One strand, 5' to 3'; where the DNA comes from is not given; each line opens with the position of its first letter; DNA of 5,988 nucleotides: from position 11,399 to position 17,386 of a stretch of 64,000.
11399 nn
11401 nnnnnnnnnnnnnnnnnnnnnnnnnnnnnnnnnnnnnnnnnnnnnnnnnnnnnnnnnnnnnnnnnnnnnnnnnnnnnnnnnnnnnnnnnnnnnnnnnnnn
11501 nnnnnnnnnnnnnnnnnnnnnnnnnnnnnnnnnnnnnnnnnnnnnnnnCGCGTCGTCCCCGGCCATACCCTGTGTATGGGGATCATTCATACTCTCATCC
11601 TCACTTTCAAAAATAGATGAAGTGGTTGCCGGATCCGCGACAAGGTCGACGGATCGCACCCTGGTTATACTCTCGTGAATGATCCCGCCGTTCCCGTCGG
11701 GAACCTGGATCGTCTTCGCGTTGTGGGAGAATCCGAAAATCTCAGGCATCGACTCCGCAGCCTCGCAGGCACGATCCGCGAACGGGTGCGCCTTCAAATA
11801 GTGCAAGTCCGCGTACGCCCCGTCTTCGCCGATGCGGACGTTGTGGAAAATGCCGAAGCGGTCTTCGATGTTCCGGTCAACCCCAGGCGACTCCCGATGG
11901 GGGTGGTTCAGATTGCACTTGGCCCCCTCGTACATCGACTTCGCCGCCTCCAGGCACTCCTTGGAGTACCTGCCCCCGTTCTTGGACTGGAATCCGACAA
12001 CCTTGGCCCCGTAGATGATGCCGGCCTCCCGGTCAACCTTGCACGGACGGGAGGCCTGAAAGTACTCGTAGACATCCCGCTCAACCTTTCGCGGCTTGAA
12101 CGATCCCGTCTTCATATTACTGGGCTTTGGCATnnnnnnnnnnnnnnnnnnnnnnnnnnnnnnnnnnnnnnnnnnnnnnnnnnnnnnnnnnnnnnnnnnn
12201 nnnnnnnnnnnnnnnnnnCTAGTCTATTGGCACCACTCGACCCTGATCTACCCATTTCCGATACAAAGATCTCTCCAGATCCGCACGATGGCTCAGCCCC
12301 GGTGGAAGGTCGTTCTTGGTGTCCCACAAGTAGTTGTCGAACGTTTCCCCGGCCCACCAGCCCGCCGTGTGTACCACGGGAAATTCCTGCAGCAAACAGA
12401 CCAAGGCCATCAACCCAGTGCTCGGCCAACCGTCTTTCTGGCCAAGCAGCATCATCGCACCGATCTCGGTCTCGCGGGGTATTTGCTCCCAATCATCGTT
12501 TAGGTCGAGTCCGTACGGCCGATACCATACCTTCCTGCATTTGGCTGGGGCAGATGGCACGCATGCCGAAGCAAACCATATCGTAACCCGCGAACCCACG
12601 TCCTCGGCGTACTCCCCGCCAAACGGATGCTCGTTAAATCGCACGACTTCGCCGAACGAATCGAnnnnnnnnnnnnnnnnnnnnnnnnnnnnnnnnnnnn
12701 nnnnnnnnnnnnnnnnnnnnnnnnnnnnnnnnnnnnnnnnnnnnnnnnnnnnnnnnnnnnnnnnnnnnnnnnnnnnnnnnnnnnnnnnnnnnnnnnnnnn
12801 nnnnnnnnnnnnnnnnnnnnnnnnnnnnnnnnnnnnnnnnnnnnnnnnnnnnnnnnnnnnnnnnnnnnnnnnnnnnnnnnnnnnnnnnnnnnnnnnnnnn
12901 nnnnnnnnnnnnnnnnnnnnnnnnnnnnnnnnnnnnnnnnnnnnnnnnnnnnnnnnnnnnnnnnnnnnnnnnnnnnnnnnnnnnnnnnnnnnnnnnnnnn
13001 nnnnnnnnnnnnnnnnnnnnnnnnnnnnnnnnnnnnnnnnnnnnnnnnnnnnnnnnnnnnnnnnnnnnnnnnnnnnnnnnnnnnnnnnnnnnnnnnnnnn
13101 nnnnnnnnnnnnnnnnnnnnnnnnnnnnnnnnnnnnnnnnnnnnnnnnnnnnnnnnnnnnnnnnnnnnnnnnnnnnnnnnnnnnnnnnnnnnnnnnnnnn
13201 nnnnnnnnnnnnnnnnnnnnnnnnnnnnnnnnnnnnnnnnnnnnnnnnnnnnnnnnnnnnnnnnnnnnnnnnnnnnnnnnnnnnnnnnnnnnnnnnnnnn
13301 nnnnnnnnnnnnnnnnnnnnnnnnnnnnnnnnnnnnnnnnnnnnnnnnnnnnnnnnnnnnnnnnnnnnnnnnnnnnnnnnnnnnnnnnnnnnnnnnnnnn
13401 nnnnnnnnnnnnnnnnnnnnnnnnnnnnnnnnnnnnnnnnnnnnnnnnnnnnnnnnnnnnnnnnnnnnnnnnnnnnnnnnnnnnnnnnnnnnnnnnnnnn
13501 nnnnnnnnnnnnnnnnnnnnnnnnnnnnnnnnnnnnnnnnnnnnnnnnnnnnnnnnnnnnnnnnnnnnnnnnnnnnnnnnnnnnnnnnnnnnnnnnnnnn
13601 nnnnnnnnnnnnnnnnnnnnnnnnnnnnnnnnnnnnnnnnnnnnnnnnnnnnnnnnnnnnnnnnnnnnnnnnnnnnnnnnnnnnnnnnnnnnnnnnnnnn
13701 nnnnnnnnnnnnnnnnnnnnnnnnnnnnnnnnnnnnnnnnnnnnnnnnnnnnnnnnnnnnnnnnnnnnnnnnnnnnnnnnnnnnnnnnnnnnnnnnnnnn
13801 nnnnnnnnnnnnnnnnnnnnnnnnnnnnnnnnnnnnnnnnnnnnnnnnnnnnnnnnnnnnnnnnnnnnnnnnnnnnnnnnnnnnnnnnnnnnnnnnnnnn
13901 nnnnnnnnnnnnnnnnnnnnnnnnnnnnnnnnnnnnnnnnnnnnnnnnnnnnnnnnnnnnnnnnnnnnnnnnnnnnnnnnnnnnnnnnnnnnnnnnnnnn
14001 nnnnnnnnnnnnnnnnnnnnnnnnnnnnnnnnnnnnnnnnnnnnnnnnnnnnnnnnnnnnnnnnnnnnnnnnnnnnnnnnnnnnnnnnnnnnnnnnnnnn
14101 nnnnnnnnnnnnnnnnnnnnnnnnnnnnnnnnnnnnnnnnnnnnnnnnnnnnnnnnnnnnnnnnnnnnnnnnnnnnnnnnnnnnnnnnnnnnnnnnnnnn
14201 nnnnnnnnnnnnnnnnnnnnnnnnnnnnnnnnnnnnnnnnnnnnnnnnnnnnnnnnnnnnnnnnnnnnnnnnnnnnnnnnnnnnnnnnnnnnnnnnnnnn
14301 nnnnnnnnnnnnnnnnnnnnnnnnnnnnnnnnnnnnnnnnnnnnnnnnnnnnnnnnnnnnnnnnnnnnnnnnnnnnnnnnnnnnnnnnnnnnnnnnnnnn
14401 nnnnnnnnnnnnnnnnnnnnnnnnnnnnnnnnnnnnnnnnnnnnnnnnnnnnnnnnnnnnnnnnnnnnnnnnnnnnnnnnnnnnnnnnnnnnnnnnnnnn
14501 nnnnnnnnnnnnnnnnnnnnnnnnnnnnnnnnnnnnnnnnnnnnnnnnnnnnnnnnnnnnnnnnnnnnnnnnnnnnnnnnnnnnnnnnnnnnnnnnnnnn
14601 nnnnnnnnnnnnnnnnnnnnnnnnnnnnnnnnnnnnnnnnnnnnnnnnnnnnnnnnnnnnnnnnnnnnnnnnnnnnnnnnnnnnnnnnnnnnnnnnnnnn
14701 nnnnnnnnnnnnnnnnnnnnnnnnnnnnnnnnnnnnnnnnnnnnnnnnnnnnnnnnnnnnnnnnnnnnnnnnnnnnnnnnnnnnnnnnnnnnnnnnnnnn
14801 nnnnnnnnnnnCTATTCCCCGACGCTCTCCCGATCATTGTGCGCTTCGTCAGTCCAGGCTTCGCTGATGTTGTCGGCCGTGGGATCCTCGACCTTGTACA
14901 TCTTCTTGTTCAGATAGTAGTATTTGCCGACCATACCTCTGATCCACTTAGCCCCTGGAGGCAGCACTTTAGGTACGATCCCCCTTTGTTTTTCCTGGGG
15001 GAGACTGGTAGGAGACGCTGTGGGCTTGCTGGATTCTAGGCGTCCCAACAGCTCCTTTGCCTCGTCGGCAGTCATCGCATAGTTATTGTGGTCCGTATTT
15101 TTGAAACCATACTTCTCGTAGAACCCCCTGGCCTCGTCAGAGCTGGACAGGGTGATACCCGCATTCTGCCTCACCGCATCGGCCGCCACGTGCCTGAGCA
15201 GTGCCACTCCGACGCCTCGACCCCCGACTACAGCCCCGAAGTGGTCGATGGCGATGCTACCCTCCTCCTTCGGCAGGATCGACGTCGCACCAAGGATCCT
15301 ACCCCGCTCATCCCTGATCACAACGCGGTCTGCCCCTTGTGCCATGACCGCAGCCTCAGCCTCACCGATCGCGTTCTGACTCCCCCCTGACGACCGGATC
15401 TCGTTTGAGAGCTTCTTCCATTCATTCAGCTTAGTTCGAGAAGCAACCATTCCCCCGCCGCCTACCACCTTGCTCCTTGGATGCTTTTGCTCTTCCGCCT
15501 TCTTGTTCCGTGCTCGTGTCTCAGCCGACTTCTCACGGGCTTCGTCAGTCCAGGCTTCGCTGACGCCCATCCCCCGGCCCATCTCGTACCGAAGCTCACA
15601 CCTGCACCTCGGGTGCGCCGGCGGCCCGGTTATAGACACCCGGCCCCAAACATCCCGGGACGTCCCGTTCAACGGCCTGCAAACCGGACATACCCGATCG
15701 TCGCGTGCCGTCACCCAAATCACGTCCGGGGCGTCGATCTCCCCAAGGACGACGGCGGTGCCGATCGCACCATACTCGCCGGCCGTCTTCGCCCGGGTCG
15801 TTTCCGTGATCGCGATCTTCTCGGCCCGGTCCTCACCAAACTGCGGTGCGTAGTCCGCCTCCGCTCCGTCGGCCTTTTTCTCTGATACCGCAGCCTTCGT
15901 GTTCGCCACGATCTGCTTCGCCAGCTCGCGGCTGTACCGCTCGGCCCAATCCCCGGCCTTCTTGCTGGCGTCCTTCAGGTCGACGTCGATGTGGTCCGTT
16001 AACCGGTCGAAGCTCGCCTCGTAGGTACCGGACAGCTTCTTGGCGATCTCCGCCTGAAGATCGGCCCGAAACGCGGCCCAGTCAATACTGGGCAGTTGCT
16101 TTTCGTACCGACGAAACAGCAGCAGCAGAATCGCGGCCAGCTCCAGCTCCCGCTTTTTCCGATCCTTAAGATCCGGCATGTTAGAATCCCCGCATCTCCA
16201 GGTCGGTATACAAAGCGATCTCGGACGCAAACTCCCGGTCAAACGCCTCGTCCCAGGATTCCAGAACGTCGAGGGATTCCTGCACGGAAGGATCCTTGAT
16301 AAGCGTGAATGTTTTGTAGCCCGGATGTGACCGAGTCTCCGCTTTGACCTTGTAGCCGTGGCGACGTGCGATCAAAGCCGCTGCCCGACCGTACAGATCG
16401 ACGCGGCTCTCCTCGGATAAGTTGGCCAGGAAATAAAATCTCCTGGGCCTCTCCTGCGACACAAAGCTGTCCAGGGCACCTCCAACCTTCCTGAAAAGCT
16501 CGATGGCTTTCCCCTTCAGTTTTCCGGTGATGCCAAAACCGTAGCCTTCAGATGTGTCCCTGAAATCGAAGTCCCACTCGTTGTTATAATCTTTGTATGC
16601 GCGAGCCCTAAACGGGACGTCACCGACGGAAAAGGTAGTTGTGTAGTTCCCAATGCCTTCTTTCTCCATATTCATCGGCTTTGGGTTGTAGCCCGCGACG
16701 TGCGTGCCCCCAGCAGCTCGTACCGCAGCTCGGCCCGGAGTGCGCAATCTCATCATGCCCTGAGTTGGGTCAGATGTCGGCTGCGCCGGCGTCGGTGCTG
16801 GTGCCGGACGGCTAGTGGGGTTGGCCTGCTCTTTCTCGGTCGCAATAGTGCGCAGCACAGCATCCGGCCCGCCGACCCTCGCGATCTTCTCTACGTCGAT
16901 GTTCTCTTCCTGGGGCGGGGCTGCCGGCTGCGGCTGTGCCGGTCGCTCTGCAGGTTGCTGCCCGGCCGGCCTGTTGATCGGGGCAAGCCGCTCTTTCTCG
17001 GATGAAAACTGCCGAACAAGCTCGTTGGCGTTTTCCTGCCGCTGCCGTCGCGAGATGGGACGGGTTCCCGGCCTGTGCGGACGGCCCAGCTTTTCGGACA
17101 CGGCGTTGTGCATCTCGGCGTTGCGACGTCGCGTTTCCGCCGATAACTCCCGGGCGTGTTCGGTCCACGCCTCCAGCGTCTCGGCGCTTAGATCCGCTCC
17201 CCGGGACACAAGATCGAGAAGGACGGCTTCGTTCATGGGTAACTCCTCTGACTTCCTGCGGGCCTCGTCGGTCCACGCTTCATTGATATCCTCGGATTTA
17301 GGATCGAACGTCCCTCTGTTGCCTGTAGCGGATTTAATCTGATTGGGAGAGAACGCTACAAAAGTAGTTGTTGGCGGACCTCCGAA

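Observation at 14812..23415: Shared leader/junction peptide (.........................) marks domain boundaries in MuF-GNAT and two ART-like proteins: candidate capsid-packaged effector cassettes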

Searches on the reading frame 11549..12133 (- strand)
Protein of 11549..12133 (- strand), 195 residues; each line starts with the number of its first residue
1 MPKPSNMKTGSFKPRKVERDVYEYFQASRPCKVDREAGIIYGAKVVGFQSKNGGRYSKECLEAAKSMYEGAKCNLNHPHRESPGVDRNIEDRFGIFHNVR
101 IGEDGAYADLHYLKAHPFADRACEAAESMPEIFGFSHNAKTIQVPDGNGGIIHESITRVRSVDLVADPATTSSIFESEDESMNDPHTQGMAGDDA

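Call 76: predict_structure(protein=window:11549-12133:-)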
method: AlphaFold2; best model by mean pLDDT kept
length: 195 residues; sequences in the alignment: 1
mean_pLDDT: 33.0   pTM: 0.21
mean pLDDT of the five models: 33.0, 31.3, 30.1, 29.7, 29.2
residues with pLDDT >= 90: 0; 70-90: 0; 50-70: 5; < 50: 190
segments of 3 or more residues with pLDDT < 50: 1-182
pLDDT, mean of each block of 10 residues (from residue 1): 41 32 28 32 30 37 40 30 29 29 28 33 34 25 30 26 29 40 49 46
secondary structure, 60 per line:
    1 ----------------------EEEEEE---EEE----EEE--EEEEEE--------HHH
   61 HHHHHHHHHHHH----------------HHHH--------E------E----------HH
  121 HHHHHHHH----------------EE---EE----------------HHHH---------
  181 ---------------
elements in order: E23-28 E32-34 E39-41 E44-49 H58-72 H89-92 H119-128 H168-171
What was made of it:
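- Tried and rejected: AlphaFold reached only pLDDT 33 (call 76).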

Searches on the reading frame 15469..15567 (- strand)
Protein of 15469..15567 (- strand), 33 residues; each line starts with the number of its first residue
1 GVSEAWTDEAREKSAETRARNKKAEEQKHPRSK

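Call 73: search_dna_similar(query=window:15469-15567:-, collection=phages, mode=protein, max_rows=25, max_evalue=10)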
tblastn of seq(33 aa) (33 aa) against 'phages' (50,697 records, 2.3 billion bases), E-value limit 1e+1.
No match.
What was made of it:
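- On Any described protein family or structure for J itself: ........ tblastn: nothing at E<=10 (call 73).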

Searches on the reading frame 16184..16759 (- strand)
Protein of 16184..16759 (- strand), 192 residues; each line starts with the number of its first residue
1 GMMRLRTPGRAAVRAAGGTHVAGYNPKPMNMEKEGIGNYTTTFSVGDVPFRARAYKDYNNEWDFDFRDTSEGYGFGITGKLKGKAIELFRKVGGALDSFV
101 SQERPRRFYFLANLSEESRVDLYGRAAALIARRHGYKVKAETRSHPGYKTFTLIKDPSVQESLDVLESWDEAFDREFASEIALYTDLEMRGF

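Call 25: search_protein_families(library=pfam, proteins=[window:16184-16750:-], max_evalue=10)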
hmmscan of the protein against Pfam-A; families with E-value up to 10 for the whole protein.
seq(189 aa): 1 family
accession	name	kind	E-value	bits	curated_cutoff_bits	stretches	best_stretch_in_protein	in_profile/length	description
PF13496.11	DUF4120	-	0.0073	16.9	27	1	150-184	18-50/96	Domain of unknown function (DUF4120)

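Call 60: find_homologous_proteins(query=window:16184-16750:-, max_evalue=0.01)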
Query seq(189 aa): 695 candidates shared short words with the query, none scored E <= 0.01.

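Call 74: predict_structure(protein=window:16184-16759:-)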
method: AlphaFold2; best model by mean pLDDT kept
length: 192 residues; sequences in the alignment: 1
mean_pLDDT: 51.3   pTM: 0.49
mean pLDDT of the five models: 51.3, 51.3, 41.6, 40.5, 40.3
residues with pLDDT >= 90: 0; 70-90: 2; 50-70: 119; < 50: 71
segments of 3 or more residues with pLDDT < 50: 1-28, 100-110, 160-170, 181-192
pLDDT, mean of each block of 10 residues (from residue 1): 29 31 39 65 56 66 63 56 52 55 45 55 60 59 55 56 44 52 42 31
secondary structure, 60 per line:
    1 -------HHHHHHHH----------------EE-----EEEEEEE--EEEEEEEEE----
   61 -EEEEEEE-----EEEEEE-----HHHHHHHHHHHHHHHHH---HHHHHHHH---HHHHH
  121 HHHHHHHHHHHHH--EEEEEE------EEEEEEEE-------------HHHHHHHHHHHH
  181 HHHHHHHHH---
elements in order: H8-15 E39-45 E48-56 E62-68 E74-79 H85-101 H105-112 H116-133 E136-141 E148-155 H169-189

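Call 78: fold_search(model_id=the predicted structure, library=pdb)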
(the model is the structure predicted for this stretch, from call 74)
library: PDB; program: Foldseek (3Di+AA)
matches with E <= 10: 432; with E <= 0.001: 0
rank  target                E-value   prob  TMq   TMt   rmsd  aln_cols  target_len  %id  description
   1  4nch_A                2.4e-02  0.38  0.23  0.17  21.9       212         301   12  Crystal Structure of Pyrococcus furiosis Rad50 L802W mutation (released 2014-03-05)
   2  4nck_A                3.0e-02  0.30  0.21  0.15  21.5       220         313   11  Crystal Structure of Pyrococcus furiosis Rad50 R797G mutation (released 2014-03-05)
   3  4nch_B                6.1e-02  0.16  0.19  0.14  21.3       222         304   11  Crystal Structure of Pyrococcus furiosis Rad50 L802W mutation (released 2014-03-05)
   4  1u00_A                6.8e-02  0.21  0.19  0.16  13.5       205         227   13  HscA substrate binding domain complexed with the IscU recognition peptide ELPPVKIHC (released 2004-10-05)
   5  3cws_C                7.2e-02  0.16  0.18  0.13  18.6       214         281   14  Crystal Structure of an AlkA Host/Guest Complex 2'-fluoro-2'-deoxyinosine:Thymine Base Pair (released 2008-09-02)
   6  1mpg_A                1.0e-01  0.14  0.18  0.13  18.6       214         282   14  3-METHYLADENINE DNA GLYCOSYLASE II FROM ESCHERICHIA COLI (released 1998-01-28)
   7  4ncj_A                1.6e-01  0.20  0.25  0.17  19.2       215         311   11  Crystal Structure of Pyrococcus furiosis Rad50 R805E mutation with ADP Beryllium Flouride (released 2014-03-05)
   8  4xiw_C                2.0e-01  0.11  0.19  0.17  14.3       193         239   11  Carbonic anhydrase Cah3 from Chlamydomonas reinhardtii in complex with acetazolamide (released 2015-02-11)
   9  7y22_A                2.0e-01  0.10  0.19  0.10  28.5       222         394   12  CryoEM structure of Klebsiella phage Kp7 tail complex applied with C6 symmetry (released 2023-06-14)
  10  5o7o_C                2.3e-01  0.09  0.16  0.06  18.1       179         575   13  The crystal structure of DfoC, the desferrioxamine biosynthetic pathway acetyltransferase/Non-Ribosomal Peptide Synthe (released 2018-02-28)
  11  2jhj_B                2.4e-01  0.11  0.17  0.12  16.7       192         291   10  3-methyladenine dna-glycosylase from Archaeoglobus fulgidus (released 2007-04-10)
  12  4r5j_A                3.0e-01  0.11  0.17  0.15  17.4       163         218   13  Crystal structure of the DnaK C-terminus (Dnak-SBD-A) (released 2014-09-10)
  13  3ogd_A                3.0e-01  0.09  0.18  0.13  18.9       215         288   13  AlkA Undamaged DNA Complex: Interrogation of a G*:C base pair (released 2010-09-15)
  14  9a5j_A                3.3e-01  0.12  0.17  0.06  14.8       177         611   10  Integrative model of DNAK-GUDB by crosslinking MS and deep learning (released 2024-09-18)
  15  3qg5_A                3.5e-01  0.08  0.16  0.11  19.0       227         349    9  The Mre11:Rad50 complex forms an ATP dependent molecular clamp in DNA double-strand break repair (released 2011-04-20)
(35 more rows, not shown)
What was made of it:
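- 16184..16699 (-): Unassigned C-terminal payload domain of ORF571 (about residues 400-571). The AlphaFold model is poor (pLDDT 51) and the fold search is uninformative (calls 74, 78).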

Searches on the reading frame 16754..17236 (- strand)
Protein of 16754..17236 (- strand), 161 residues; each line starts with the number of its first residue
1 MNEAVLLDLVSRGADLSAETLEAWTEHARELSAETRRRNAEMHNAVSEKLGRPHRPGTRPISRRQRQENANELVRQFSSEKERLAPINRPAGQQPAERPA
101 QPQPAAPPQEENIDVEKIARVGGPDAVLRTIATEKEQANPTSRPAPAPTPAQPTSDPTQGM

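Call 25: search_protein_families(library=pfam, proteins=[window:16754-17236:-], max_evalue=10)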
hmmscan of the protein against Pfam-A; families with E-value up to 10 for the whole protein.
seq(161 aa): 4 families
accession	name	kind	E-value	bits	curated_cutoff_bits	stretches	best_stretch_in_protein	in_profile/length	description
PF00296.26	Bac_luciferase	-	0.047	13.5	27.9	1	27-135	194-307/314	Luciferase-like monooxygenase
PF01648.25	ACPS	-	0.05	14.1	25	1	113-148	4-43/111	4'-phosphopantetheinyl transferase superfamily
PF06515.16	BDV_P10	-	0.32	11.5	25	1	126-156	43-73/87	Borna disease virus P10 protein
PF04929.17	Herpes_DNAp_acc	-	8.3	5.7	25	1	29-120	298-380/400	Herpes DNA replication accessory factor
